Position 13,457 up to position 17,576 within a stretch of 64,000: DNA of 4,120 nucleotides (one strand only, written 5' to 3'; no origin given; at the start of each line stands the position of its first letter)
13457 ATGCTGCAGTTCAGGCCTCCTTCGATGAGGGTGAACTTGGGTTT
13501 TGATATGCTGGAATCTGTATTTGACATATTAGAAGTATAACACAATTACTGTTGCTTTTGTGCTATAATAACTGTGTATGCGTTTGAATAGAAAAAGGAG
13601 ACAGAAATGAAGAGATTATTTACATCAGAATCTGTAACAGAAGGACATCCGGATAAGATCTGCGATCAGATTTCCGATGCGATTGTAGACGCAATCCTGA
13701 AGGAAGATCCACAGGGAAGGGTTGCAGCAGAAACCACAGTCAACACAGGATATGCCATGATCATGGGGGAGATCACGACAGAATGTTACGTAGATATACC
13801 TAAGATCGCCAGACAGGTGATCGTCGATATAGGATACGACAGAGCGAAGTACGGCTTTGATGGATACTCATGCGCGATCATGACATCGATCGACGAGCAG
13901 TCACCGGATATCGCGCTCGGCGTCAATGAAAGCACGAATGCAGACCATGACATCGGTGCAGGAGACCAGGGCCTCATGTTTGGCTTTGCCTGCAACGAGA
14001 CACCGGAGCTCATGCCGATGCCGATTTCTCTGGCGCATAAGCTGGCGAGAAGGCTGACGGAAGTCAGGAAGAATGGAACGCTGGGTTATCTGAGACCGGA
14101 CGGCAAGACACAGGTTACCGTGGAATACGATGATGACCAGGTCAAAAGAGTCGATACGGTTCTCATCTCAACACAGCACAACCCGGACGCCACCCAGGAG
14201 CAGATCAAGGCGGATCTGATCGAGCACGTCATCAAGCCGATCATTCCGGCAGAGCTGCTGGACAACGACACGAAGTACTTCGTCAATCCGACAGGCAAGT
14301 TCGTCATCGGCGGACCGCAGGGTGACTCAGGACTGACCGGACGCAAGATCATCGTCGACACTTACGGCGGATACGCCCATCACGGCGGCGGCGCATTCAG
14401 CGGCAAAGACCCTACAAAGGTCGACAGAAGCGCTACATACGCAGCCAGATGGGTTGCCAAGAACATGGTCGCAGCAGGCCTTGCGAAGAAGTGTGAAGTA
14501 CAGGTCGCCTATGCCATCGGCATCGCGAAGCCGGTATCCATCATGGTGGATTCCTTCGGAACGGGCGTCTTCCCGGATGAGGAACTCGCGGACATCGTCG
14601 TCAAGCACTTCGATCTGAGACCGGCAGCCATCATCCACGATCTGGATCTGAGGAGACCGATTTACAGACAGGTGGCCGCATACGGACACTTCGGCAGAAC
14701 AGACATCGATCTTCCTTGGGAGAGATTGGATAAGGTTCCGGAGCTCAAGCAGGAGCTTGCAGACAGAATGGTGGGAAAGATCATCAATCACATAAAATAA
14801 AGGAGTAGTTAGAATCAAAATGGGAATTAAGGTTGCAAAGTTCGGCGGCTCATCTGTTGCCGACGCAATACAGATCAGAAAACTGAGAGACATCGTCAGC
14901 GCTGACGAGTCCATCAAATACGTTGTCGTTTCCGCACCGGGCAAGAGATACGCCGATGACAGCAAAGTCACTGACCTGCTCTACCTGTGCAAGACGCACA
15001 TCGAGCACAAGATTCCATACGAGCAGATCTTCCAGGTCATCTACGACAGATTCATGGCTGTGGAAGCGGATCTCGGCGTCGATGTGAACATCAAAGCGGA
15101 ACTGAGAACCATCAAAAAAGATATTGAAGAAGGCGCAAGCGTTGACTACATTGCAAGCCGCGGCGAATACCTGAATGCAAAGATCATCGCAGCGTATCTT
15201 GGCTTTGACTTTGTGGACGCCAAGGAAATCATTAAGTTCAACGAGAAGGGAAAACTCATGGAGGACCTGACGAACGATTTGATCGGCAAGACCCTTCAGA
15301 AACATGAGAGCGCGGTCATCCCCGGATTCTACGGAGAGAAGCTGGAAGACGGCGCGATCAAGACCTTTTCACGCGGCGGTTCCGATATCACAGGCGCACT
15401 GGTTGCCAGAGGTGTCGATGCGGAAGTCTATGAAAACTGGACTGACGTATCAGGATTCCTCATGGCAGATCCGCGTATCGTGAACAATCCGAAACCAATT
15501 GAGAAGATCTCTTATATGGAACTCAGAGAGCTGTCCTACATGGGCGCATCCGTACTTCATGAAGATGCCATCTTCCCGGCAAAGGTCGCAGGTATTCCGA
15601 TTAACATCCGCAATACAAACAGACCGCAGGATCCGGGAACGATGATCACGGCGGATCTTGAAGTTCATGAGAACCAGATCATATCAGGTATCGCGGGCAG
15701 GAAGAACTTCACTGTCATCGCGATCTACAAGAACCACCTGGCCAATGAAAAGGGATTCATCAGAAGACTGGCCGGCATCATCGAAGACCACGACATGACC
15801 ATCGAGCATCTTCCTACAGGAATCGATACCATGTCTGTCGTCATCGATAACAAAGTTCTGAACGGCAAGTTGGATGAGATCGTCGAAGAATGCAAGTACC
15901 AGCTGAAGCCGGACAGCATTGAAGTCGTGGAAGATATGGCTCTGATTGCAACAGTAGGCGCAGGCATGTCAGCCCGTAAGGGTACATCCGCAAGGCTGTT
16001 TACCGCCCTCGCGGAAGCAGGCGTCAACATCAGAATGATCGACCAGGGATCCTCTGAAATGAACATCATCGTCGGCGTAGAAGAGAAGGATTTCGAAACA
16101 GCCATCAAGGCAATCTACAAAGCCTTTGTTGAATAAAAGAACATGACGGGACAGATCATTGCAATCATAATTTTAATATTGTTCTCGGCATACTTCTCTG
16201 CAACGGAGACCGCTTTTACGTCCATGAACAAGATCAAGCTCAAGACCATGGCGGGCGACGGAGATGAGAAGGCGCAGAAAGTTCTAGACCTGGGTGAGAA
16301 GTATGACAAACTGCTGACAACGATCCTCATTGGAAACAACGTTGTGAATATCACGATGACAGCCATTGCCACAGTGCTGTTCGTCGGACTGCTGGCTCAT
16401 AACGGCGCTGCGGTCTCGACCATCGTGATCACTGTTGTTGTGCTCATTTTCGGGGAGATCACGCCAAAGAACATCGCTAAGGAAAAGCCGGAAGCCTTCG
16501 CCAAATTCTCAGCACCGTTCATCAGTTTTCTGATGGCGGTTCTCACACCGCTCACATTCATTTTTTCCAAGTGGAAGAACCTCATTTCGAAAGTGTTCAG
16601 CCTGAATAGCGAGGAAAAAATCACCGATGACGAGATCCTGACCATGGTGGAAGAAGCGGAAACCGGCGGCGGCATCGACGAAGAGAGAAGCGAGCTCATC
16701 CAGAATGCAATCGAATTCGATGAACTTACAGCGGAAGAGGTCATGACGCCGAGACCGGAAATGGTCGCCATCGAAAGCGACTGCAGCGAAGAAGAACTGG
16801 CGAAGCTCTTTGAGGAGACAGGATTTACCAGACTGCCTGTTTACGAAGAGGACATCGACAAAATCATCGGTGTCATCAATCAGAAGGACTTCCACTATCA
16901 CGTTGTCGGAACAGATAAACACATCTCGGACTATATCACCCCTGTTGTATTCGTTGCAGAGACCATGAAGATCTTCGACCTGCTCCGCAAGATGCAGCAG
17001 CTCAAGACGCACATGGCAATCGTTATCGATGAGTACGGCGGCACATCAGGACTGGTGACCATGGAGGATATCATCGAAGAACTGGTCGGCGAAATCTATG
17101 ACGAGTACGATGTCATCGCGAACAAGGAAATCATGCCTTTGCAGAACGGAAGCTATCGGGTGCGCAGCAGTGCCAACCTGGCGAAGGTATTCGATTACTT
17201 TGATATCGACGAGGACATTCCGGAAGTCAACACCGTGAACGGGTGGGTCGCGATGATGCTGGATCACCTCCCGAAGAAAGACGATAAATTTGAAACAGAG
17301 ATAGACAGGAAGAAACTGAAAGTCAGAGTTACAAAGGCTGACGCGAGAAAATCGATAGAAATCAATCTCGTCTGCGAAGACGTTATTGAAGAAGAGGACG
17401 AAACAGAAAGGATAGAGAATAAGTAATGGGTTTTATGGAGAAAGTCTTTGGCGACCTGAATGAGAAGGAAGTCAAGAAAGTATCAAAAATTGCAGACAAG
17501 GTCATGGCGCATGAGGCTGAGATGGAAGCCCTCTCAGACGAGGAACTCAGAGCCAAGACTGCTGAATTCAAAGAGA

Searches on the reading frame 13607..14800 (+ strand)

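Call 64: search_protein_families(library=pfam, proteins=[window:13607-14800:+])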
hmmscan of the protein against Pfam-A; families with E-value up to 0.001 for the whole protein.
window:13607-14800:+ (397 aa): 3 families
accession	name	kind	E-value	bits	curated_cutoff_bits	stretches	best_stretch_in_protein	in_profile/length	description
PF02773.21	S-AdoMet_synt_C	-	3.5e-70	234.8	25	1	234-373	1-138/138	S-adenosylmethionine synthetase, C-terminal domain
PF02772.21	S-AdoMet_synt_M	-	4.7e-53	178.9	29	1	116-232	2-120/120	S-adenosylmethionine synthetase, central domain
PF00438.25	S-AdoMet_synt_N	-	1.2e-43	148.1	33.1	1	3-100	2-99/99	S-adenosylmethionine synthetase, N-terminal domain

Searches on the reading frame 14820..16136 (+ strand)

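Call 65: search_protein_families(library=pfam, proteins=[window:14820-16136:+])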
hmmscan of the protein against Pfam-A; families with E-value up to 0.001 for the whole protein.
window:14820-16136:+ (438 aa): 4 families
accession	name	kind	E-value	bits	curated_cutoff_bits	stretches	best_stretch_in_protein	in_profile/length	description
PF00696.33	AA_kinase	-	1.7e-31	110.2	24.9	1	3-265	2-234/234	Amino acid kinase family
PF22468.2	ACT_9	-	4.5e-24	84.4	27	1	376-436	1-61/61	ACT domain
PF01842.31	ACT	-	1.2e-12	47.8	27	1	382-434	6-63/66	ACT domain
PF13840.12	ACT_7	-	1.7e-07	31.4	27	1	369-432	2-63/65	ACT domain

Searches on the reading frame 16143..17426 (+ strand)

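Call 65: search_protein_families(library=pfam, proteins=[window:16143-17426:+])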
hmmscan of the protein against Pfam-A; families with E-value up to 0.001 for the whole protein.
window:16143-17426:+ (427 aa): 3 families
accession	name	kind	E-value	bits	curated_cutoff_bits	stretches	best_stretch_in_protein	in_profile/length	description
PF01595.25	CNNM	-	3.2e-52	177.3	28.4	1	6-181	1-180/181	Cyclin M transmembrane N-terminal domain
PF00571.33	CBS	-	1.5e-18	67.3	24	2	262-315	2-56/57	CBS domain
PF03471.22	CorC_HlyC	-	2.9e-09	37.2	27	1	334-403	4-71/81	Transporter associated domain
